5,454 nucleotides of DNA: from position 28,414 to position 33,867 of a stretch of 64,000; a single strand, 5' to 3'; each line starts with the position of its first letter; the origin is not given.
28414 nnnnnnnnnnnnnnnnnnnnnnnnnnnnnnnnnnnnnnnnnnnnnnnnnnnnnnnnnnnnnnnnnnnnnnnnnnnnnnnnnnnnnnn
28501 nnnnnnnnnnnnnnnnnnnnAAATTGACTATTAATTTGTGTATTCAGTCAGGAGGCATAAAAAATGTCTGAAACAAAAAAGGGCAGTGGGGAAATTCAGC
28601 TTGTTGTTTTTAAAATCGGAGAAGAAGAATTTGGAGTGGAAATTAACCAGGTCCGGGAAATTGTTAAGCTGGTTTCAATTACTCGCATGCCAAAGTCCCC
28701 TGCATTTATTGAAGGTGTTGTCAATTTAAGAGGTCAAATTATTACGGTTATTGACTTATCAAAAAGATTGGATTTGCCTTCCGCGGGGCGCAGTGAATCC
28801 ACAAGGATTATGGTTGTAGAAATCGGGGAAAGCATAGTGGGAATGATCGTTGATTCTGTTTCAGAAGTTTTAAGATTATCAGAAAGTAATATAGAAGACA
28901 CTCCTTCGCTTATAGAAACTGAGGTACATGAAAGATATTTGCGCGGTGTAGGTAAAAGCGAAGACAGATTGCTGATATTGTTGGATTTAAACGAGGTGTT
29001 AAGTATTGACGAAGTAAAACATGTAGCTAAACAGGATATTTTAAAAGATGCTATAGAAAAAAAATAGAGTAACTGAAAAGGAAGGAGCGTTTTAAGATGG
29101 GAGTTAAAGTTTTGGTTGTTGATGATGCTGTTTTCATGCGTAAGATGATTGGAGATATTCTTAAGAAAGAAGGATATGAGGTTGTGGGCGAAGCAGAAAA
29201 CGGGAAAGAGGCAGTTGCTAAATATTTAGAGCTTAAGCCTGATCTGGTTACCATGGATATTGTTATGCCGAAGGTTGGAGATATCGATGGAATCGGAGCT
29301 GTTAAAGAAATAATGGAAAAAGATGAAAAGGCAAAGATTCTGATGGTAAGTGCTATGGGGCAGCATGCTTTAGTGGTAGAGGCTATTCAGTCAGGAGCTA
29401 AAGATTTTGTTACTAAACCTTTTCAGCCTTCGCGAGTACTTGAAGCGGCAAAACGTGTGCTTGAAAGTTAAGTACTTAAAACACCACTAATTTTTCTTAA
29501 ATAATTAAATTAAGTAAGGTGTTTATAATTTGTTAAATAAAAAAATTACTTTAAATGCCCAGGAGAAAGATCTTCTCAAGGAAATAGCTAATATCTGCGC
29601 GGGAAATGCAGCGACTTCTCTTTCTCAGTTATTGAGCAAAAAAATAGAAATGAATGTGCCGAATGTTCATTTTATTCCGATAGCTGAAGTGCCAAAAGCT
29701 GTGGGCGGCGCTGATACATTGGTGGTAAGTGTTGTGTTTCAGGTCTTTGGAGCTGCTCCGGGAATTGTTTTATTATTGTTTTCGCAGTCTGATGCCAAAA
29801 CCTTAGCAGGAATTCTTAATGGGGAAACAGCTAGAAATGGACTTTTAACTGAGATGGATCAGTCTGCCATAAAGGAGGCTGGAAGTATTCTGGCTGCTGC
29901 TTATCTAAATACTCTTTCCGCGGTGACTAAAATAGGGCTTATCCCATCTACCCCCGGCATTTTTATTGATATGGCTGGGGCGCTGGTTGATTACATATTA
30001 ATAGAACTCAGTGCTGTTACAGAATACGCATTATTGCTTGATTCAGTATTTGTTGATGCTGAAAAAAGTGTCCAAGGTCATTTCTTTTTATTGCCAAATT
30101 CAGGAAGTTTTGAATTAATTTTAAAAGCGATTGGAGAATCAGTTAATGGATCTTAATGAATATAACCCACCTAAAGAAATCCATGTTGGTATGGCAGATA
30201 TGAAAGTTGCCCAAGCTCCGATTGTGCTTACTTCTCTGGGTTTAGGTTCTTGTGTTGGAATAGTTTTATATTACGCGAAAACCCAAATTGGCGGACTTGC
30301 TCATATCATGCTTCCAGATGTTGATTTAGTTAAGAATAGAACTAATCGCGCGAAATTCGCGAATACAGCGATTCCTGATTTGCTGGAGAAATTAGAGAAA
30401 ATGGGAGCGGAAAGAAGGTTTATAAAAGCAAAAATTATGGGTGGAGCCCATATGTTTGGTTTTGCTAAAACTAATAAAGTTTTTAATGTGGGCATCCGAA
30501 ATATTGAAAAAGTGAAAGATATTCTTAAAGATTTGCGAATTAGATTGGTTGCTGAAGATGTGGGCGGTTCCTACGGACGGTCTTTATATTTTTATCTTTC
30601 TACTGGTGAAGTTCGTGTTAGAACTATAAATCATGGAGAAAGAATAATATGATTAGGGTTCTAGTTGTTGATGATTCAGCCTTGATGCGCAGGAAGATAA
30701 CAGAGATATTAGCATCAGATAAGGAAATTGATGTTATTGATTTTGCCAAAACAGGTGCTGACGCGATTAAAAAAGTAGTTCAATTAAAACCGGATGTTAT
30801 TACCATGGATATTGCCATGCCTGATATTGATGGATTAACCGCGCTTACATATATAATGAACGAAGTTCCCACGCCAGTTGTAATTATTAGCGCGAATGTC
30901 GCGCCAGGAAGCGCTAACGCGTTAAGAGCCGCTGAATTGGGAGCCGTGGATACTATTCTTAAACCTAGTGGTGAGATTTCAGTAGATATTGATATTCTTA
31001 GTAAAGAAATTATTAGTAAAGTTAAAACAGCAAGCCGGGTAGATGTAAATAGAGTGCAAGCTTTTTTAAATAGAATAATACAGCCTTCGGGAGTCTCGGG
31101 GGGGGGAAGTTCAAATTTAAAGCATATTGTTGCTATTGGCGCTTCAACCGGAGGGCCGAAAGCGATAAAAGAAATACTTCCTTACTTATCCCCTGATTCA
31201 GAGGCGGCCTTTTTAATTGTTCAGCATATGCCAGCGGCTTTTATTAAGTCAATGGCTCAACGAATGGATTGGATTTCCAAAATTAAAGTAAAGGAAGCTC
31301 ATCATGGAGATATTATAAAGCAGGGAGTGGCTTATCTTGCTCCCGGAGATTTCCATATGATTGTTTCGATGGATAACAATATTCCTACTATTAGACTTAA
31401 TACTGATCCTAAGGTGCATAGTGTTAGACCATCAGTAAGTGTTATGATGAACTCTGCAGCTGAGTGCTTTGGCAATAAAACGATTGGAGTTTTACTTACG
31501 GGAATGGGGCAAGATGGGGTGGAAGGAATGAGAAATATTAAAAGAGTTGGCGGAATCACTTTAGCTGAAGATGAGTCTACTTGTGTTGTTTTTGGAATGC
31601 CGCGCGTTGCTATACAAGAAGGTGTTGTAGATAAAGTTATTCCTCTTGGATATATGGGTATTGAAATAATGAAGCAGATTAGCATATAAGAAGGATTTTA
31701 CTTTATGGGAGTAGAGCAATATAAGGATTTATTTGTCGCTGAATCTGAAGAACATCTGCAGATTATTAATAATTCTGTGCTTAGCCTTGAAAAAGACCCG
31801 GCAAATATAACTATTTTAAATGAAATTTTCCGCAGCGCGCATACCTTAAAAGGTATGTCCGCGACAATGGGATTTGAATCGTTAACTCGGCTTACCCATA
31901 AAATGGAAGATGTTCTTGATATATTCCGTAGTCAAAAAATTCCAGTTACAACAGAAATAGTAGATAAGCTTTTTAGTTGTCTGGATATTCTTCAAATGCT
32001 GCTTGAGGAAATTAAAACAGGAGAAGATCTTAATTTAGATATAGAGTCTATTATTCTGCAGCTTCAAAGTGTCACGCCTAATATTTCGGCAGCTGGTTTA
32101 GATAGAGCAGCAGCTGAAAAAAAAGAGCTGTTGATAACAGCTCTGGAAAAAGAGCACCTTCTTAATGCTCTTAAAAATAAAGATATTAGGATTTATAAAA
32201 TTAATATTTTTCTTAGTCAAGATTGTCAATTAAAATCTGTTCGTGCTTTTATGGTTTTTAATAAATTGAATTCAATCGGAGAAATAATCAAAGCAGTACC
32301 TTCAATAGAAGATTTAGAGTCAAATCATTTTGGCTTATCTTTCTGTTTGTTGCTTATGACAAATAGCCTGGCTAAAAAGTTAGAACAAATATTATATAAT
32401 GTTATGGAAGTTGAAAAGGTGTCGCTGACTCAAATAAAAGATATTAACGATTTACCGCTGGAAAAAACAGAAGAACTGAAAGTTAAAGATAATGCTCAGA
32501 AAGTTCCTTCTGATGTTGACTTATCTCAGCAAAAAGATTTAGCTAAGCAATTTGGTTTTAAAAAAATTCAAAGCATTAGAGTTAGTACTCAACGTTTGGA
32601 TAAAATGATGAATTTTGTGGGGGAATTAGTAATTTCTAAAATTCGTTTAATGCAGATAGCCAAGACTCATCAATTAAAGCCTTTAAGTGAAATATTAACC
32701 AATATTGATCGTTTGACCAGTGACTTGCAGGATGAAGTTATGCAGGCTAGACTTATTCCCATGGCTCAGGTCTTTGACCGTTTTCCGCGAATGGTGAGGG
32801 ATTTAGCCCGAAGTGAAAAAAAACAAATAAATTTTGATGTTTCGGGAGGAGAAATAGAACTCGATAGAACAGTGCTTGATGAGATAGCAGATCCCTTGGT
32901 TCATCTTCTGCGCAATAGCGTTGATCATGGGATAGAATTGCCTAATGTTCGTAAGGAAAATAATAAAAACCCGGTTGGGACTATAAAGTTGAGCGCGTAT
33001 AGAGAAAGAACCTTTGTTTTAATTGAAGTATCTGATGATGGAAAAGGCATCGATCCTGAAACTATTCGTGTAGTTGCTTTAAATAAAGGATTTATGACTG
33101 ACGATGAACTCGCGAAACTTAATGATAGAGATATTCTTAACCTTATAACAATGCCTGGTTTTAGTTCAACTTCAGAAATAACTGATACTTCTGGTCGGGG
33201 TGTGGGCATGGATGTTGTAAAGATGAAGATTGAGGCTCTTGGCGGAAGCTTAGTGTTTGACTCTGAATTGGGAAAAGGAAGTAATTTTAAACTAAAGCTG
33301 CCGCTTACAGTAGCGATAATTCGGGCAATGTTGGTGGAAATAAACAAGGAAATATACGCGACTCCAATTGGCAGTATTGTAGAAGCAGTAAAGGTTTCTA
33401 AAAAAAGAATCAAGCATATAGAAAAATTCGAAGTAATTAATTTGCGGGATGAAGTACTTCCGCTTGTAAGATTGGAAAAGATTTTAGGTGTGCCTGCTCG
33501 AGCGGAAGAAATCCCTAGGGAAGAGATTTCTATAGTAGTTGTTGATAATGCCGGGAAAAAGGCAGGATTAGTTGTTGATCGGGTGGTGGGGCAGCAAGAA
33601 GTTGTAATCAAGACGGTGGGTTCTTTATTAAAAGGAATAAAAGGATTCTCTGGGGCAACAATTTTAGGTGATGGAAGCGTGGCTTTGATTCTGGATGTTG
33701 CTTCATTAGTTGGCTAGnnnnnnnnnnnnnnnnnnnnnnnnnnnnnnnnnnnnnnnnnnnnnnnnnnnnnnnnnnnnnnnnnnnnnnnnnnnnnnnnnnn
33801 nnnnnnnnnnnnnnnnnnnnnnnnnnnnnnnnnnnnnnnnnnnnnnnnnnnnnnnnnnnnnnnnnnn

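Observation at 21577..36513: Periplasmic [NiFe] hydrogenase/cytochrome c3 module adjacent to a chemotaxis operon led by a c-heme-containing chemoreceptor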

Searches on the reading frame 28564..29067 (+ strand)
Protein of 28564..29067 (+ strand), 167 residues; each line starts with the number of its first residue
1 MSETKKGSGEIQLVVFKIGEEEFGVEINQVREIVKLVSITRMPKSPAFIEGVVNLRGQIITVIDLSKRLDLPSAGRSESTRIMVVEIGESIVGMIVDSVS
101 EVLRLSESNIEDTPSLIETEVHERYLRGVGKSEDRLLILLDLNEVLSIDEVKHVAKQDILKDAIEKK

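Call 3: search_protein_families(library=pfam, proteins=[window:28564-29067:+], max_evalue=0.01)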
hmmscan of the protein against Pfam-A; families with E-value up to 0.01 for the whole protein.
window:28564-29067:+ (167 aa): 1 family
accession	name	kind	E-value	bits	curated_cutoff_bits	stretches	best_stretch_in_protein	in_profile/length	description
PF01584.24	CheW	-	5.8e-39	133.3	23.5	1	12-147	1-135/138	CheW-like domain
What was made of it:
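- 28564..29067 (+): cheW. Call 3, PF01584 E=6e-39.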

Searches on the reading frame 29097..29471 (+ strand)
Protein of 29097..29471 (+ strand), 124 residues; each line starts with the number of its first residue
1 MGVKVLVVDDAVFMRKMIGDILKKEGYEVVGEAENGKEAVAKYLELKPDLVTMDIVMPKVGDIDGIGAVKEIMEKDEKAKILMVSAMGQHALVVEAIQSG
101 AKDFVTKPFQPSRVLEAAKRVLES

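Call 3: search_protein_families(library=pfam, proteins=[window:29097-29471:+], max_evalue=0.01)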
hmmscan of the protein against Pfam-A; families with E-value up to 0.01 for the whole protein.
window:29097-29471:+ (124 aa): 1 family
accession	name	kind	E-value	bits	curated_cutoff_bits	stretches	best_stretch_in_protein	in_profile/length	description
PF00072.30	Response_reg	-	1.7e-29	102.7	30.2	1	5-118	1-110/111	Response regulator receiver domain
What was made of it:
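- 29097..29471 (+): cheY. Call 3, PF00072 E=2e-29.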

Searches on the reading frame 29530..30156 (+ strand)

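Call 3: search_protein_families(library=pfam, proteins=[window:29530-30156:+], max_evalue=0.01)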
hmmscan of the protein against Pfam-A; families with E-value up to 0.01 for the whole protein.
window:29530-30156:+ (208 aa): 2 families
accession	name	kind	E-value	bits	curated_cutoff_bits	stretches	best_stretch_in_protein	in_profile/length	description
PF04509.17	CheC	-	1.3e-18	67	22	2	12-47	2-37/38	CheC-like family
PF13690.11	CheX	-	1e-07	32.4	27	1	9-46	39-72/94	Chemotaxis phosphatase CheX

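Call 9: search_protein_families(library=ncbifam, proteins=[window:29530-30156:+], max_evalue=0.01)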
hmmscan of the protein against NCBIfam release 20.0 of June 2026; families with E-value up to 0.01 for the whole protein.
window:29530-30156:+ (208 aa): 3 families
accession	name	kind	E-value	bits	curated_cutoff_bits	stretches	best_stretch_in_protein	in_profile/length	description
NF041093.1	CheC_Thtogales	equivalog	6.3e-42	143.8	250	1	8-202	3-200/201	CheY-P phosphatase CheC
NF005995.1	PRK08119.1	equivalog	2.2e-16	60.3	218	1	4-131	30-156/376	flagellar motor switch phosphatase FliY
NF005275.1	PRK06782.1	equivalog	1.3e-13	50.6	681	1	4-121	206-322/516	flagellar motor switch protein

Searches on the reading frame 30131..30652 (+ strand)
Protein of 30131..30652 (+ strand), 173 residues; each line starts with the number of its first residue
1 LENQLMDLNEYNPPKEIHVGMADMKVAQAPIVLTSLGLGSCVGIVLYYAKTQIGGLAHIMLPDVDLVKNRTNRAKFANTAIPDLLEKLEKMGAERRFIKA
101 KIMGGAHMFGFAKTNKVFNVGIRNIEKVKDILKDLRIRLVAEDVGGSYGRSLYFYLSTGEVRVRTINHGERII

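Call 3: search_protein_families(library=pfam, proteins=[window:30131-30652:+], max_evalue=0.01)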
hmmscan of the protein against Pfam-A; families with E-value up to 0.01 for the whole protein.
window:30131-30652:+ (173 aa): 1 family
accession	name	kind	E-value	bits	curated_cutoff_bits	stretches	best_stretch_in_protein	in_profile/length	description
PF03975.18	CheD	-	8.7e-35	119.6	25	1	60-165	1-108/108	CheD chemotactic sensory transduction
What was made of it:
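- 30131..30652 (+): cheD (receptor deamidase). Call 3, PF03975 E=9e-35.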

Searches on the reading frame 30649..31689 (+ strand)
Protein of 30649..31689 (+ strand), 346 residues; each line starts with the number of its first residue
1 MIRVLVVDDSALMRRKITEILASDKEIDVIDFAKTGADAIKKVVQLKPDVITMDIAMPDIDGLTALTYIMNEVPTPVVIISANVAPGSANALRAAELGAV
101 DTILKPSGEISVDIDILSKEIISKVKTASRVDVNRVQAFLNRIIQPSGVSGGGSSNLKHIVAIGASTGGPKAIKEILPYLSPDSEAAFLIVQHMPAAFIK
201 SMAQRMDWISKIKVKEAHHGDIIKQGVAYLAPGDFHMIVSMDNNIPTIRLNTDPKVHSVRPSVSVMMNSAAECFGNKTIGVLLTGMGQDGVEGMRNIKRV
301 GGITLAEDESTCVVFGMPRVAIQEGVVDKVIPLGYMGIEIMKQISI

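Call 4: search_protein_families(library=pfam, proteins=[window:30649-31689:+], max_evalue=0.01)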
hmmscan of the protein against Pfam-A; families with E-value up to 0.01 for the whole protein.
window:30649-31689:+ (346 aa): 2 families
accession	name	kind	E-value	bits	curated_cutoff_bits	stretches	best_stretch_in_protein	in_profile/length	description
PF01339.22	CheB_methylest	-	3.1e-63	213.1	24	1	161-337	1-171/174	CheB methylesterase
PF00072.30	Response_reg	-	1.4e-21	77.2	30.2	1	4-108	1-102/111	Response regulator receiver domain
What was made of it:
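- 30649..31689 (+): cheB (receiver plus methylesterase). Call 4, PF01339 E=3e-63.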

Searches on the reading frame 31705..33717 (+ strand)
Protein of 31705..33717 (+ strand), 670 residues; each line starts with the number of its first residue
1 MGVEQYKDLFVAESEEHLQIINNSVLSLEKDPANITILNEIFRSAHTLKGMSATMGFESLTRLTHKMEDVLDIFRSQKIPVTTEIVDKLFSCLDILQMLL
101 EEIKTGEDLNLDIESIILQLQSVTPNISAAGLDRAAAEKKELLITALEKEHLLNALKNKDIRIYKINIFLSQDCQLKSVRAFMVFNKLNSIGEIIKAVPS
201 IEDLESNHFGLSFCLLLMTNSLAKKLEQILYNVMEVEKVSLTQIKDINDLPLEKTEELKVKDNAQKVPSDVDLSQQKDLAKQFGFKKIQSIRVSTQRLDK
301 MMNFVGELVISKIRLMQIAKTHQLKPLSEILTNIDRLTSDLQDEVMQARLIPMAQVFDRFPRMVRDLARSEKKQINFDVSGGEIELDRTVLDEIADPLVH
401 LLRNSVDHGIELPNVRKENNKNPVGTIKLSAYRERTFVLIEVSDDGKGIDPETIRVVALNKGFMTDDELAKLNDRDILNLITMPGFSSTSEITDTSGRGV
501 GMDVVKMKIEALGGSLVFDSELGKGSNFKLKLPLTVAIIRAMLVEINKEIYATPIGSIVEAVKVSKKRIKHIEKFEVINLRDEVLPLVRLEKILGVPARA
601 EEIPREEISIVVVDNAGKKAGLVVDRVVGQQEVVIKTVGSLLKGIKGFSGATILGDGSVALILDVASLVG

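Call 4: search_protein_families(library=pfam, proteins=[window:31705-33717:+], max_evalue=0.01)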
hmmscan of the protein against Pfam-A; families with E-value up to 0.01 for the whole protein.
window:31705-33717:+ (670 aa): 5 families
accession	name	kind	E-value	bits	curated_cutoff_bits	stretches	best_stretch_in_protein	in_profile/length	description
PF01584.24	CheW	-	6.5e-32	110.5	23.5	1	541-669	2-134/138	CheW-like domain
PF07194.16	P2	-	1.5e-25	89.5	23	1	163-242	1-80/81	P2 response regulator binding domain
PF01627.28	Hpt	-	8.5e-18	64.8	24.6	1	6-103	2-81/84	Hpt domain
PF02895.20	H-kinase_dim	-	1.7e-16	60.8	23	1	289-347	2-67/68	Signal transducing histidine kinase, homodimeric domain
PF02518.31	HATPase_c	-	7.1e-16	59.1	26.4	1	396-535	4-110/111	Histidine kinase-, DNA gyrase B-, and HSP90-like ATPase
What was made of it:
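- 31705..33717 (+): cheA (Hpt-P2-dimerisation-HATPase-CheW domains). Call 4.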
